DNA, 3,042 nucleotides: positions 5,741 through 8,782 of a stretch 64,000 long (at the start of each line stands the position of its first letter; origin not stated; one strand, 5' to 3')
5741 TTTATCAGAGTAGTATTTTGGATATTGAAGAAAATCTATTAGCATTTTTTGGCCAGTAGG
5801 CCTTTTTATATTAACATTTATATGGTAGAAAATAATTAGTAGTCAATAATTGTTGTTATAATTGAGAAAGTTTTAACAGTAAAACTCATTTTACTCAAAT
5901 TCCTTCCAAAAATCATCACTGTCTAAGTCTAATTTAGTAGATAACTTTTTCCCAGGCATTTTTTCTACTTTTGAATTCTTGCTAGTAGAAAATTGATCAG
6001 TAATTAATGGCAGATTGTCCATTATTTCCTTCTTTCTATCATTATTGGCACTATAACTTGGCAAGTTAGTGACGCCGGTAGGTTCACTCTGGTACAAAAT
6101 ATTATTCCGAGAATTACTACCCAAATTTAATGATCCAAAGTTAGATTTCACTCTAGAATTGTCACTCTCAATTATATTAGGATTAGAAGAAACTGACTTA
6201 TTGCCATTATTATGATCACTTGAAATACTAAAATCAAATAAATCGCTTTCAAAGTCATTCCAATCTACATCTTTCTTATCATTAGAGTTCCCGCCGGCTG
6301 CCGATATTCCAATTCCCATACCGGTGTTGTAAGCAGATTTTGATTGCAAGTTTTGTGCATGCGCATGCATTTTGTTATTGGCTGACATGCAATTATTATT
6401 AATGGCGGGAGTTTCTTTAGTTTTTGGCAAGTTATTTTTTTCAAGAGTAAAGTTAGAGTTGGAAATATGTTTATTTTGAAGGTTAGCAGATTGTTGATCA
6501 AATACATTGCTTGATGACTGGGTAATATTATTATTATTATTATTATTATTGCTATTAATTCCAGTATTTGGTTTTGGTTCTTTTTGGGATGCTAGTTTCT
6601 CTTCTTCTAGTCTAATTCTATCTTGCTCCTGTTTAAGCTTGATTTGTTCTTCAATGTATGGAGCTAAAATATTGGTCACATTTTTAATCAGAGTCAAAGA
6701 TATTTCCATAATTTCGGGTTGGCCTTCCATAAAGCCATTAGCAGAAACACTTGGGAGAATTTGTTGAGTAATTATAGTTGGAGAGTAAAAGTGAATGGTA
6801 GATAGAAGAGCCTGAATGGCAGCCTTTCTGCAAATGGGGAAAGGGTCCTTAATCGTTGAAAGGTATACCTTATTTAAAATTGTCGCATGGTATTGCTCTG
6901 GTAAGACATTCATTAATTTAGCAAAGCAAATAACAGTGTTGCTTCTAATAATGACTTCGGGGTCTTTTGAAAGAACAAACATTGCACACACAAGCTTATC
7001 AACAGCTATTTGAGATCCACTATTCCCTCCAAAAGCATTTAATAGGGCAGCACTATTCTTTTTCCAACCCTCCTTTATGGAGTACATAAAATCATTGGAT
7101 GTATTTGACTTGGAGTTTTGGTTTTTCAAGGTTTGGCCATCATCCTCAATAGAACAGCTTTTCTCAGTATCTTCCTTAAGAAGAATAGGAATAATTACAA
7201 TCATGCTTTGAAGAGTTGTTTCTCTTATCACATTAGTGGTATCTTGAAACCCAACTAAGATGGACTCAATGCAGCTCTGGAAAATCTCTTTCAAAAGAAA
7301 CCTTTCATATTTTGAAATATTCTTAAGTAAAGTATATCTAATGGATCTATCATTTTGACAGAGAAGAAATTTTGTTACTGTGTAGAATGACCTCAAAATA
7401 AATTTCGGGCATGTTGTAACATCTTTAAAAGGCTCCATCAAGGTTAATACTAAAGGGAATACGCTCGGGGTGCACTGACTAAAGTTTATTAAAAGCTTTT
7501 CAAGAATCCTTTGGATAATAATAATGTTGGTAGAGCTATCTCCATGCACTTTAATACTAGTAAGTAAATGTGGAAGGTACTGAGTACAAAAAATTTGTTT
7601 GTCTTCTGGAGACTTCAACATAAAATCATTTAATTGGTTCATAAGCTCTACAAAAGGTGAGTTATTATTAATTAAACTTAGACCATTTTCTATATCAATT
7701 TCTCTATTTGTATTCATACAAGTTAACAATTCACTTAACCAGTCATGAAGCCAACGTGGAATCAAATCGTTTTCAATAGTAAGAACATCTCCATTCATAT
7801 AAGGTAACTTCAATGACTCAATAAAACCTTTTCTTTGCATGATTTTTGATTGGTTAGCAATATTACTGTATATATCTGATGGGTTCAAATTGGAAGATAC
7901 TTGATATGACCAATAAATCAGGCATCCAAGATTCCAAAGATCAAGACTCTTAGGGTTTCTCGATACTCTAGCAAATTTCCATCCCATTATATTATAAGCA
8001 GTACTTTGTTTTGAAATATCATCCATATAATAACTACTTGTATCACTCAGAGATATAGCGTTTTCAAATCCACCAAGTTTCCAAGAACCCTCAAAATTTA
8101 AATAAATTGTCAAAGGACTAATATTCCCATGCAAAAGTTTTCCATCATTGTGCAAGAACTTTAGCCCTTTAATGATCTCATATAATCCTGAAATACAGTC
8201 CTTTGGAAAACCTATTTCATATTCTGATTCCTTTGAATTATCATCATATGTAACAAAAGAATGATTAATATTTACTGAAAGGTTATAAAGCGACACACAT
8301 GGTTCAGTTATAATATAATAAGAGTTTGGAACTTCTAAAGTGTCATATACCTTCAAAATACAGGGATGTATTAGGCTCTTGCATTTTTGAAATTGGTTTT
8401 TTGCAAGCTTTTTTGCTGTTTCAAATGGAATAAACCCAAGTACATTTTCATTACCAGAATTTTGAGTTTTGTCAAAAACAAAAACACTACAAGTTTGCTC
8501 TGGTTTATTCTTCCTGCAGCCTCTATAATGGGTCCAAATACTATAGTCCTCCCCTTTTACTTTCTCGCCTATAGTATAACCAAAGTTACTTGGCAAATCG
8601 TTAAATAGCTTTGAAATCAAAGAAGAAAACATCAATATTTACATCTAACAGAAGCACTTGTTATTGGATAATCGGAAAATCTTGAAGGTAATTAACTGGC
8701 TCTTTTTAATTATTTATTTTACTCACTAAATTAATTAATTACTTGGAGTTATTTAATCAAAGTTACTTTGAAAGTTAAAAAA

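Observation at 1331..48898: E2F/DP-like GGCG(G/C)(G/C) boxes in almost every intergenic spacer and essentially absent from coding sequence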

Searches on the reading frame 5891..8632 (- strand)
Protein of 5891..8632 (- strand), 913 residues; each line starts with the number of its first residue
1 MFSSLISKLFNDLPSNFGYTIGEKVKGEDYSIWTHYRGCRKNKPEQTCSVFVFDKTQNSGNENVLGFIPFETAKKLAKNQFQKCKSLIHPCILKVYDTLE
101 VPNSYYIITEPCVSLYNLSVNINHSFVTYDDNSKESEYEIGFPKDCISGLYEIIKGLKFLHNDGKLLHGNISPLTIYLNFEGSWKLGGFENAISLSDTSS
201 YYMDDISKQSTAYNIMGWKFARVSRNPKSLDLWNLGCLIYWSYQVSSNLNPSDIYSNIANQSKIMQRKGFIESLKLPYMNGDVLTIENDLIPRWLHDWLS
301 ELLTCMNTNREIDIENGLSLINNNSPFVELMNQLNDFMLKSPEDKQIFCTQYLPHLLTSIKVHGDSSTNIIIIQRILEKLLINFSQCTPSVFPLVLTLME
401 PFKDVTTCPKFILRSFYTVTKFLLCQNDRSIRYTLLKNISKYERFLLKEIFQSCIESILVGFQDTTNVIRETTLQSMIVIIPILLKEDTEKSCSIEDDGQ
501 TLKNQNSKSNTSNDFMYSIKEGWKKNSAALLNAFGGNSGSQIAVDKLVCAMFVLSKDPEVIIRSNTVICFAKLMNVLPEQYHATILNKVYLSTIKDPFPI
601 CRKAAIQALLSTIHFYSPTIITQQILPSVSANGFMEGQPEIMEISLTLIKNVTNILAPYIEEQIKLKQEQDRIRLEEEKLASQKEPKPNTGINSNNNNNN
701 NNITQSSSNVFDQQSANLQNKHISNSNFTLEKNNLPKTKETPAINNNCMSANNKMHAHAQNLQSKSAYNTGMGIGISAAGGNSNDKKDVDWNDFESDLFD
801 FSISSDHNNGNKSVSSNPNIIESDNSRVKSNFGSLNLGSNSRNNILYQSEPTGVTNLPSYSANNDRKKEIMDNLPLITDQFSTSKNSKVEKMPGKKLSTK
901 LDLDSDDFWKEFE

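Call 11: search_protein_families(library=pfam, proteins=[window:5891-8632:-])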
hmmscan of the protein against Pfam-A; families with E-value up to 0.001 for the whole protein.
window:5891-8632:- (913 aa): 2 families
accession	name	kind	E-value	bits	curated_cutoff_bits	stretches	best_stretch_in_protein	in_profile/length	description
PF00069.31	Pkinase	-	8.6e-08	32.3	31.7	1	80-266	48-218/263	Protein kinase domain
PF02985.28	HEAT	-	0.00025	21.5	23.5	0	553-576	7-30/31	HEAT repeat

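Call 45: find_homologous_proteins(query=window:5891-8632:-, max_evalue=1e-30)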
Query window:5891-8632:- (913 aa): 9 proteins with E <= 1e-30 among 8000 candidates.
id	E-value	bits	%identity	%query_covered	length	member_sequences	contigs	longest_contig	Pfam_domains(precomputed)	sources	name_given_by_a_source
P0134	0.0e+0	2020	98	100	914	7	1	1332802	PF00069.32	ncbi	ncbi:Thr protein kinase [Cryptosporidium hominis]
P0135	0.0e+0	1781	87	100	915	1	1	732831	PF00069.32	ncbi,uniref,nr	ncbi:Ser Thr kinase [Cryptosporidium sp. chipmunk genotype I]|uniref:Ser Thr kinase n=1 Tax=Cryptosp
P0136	0.0e+0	1642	80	100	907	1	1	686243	PF00069.32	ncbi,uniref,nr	ncbi:protein kinase [Cryptosporidium ubiquitum]|uniref:Protein kinase n=1 Tax=Cryptosporidium ubiqui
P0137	0.0e+0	1520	76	100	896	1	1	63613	PF00069.32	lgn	-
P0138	0.0e+0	1410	70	100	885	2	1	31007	PF00069.32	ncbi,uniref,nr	ncbi:Ser/Thr protein kinase [Cryptosporidium canis]|uniref:Ser/Thr protein kinase n=1 Tax=Cryptospor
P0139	0.0e+0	1231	64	100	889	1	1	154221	PF00069.32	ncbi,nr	ncbi:SCY1 protein kinase [Cryptosporidium felis]|nr:SCY1 protein kinase [Cryptosporidium felis]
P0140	0.0e+0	1049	56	100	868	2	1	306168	PF00069.32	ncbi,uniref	ncbi:Ser Thr kinase [Cryptosporidium xiaoi]|uniref:Ser Thr kinase n=1 Tax=Cryptosporidium xiaoi TaxI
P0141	0.0e+0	1032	55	100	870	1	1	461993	PF00069.32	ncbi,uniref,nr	ncbi:Ser/Thr protein kinase [Cryptosporidium ryanae]|uniref:Ser/Thr protein kinase n=1 Tax=Cryptospo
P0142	1.2e-204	700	82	1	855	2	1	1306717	PF00069.32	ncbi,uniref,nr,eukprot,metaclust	ncbi:HEAT repeat family protein [Cryptosporidium muris RN66]|uniref:HEAT repeat family protein n=1 T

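Call 46: find_encoding_contigs(protein=P0136, flank=10000, max_places=1)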
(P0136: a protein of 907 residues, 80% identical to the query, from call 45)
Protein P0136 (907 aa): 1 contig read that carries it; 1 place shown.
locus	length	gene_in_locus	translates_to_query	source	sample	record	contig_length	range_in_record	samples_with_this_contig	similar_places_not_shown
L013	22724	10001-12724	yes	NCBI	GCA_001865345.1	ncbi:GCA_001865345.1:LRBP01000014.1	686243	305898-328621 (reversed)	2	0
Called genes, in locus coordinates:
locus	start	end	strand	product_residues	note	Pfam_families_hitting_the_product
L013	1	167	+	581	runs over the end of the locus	-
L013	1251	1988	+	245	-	-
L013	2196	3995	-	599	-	-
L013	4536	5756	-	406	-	PF02037:SAP (weak)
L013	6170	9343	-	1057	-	PF02181:FH2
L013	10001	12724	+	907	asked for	PF00069:Pkinase (weak)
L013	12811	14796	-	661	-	PF00536:SAM_1, PF07647:SAM_2, PF00069:Pkinase, PF07714:PK_Tyr_Ser-Thr, PF03109:ABC1 (faint)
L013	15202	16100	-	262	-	PF02270:TFIIF_beta (weak)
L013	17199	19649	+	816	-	PF25683:URGCP_GTPase, PF05879:RHD3_GTPase, PF20428:Sey1_3HB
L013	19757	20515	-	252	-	PF03179:V-ATPase_G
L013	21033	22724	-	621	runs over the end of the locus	PF00781:DAGK_cat, PF00609:DAGK_acc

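Call 47: find_encoding_contigs(protein=P0139, flank=10000, max_places=1)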
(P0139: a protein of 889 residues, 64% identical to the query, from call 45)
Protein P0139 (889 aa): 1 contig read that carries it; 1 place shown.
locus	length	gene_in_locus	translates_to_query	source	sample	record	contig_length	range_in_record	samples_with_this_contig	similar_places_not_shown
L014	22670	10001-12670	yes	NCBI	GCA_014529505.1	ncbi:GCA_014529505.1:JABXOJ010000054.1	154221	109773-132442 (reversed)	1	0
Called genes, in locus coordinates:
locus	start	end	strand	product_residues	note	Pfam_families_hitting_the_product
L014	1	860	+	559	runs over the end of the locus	-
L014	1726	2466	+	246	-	-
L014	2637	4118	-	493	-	-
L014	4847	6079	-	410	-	PF02037:SAP (weak)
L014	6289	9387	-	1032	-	PF02181:FH2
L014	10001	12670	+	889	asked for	PF00069:Pkinase (weak)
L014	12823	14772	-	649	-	PF00536:SAM_1, PF07647:SAM_2, PF00069:Pkinase, PF07714:PK_Tyr_Ser-Thr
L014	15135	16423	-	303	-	PF02270:TFIIF_beta (faint)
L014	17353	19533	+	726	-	PF05879:RHD3_GTPase, PF20428:Sey1_3HB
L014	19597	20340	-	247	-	PF03179:V-ATPase_G (weak)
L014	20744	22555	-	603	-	PF00781:DAGK_cat, PF00609:DAGK_acc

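Call 48: find_encoding_contigs(protein=P0141, flank=10000, max_places=1)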
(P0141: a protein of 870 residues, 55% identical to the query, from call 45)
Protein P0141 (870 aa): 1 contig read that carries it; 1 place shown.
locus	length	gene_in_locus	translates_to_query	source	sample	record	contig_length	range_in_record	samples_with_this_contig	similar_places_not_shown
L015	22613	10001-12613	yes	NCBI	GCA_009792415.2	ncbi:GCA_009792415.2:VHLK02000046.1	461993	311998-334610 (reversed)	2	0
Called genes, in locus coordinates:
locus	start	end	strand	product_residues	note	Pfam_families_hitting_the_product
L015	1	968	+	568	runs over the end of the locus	-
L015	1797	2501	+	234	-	-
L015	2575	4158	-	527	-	-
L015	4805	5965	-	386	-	PF02037:SAP (weak)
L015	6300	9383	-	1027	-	PF02181:FH2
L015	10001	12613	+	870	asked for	PF00069:Pkinase (weak)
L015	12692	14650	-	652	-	PF02493:MORN (faint), PF00536:SAM_1, PF00069:Pkinase, PF07714:PK_Tyr_Ser-Thr, PF03109:ABC1 (weak)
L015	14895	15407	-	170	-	PF02270:TFIIF_beta (weak)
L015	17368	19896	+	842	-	PF02263:GBP (faint), PF25683:URGCP_GTPase, PF05879:RHD3_GTPase, PF20428:Sey1_3HB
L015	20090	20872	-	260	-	PF03179:V-ATPase_G (weak)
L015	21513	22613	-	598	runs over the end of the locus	PF00781:DAGK_cat, PF00609:DAGK_acc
